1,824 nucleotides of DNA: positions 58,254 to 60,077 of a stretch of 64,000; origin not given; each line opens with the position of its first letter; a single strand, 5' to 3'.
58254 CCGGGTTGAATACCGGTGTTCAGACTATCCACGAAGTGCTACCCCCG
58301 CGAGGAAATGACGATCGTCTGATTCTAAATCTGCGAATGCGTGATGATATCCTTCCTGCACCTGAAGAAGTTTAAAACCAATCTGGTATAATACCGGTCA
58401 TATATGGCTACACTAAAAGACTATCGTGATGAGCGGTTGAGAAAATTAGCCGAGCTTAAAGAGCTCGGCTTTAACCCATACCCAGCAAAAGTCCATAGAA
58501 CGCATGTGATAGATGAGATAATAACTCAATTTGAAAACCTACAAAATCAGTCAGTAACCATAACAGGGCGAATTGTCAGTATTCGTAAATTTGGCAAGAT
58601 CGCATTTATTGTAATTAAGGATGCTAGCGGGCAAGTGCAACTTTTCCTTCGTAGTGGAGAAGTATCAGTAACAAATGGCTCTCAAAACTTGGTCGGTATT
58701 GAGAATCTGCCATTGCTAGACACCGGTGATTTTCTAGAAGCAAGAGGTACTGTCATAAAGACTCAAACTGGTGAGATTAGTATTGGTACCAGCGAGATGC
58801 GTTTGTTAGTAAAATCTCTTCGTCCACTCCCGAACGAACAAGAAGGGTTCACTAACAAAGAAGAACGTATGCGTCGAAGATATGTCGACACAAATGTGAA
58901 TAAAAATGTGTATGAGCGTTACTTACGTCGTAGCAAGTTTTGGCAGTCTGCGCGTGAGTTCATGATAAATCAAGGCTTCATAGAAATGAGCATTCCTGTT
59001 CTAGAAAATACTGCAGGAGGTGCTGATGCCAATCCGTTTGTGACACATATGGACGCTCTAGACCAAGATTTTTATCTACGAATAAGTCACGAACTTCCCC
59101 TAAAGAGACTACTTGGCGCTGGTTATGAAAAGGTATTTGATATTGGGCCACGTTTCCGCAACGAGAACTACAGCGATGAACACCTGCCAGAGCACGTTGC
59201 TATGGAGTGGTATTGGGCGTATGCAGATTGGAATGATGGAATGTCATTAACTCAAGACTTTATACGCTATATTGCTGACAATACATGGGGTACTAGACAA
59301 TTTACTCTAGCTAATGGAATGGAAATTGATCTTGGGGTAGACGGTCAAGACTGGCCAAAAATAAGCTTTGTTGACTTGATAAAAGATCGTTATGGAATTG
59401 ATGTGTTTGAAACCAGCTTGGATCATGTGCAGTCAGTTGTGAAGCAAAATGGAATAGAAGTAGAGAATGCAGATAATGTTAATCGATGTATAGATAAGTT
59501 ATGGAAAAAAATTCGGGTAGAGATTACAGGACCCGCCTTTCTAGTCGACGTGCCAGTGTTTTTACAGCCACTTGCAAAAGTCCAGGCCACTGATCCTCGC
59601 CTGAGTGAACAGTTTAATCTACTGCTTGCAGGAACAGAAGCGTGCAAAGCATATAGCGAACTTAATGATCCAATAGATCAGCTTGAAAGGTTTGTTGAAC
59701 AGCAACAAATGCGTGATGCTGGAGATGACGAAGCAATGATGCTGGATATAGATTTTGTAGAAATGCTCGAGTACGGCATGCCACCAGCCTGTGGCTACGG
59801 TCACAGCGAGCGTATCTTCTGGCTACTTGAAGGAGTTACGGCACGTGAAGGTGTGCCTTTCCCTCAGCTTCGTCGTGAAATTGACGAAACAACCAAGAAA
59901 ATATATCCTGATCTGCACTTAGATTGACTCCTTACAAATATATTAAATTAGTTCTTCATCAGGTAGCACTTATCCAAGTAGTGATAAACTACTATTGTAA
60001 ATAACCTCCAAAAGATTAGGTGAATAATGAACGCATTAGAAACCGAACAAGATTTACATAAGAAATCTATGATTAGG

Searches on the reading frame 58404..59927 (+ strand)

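Call 78: search_protein_families(library=pfam, proteins=[window:58404-59927:+], max_evalue=0.00001)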
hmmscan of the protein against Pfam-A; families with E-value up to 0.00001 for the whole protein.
window:58404-59927:+ (507 aa): 2 families
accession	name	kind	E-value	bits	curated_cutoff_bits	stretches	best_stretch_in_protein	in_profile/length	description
PF00152.25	tRNA-synt_2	-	5.2e-57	193.7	25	1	152-488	2-306/308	tRNA synthetases class II (D, K and N)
PF01336.31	tRNA_anti-codon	-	9.6e-12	45.1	27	1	51-134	1-74/75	OB-fold nucleic acid binding domain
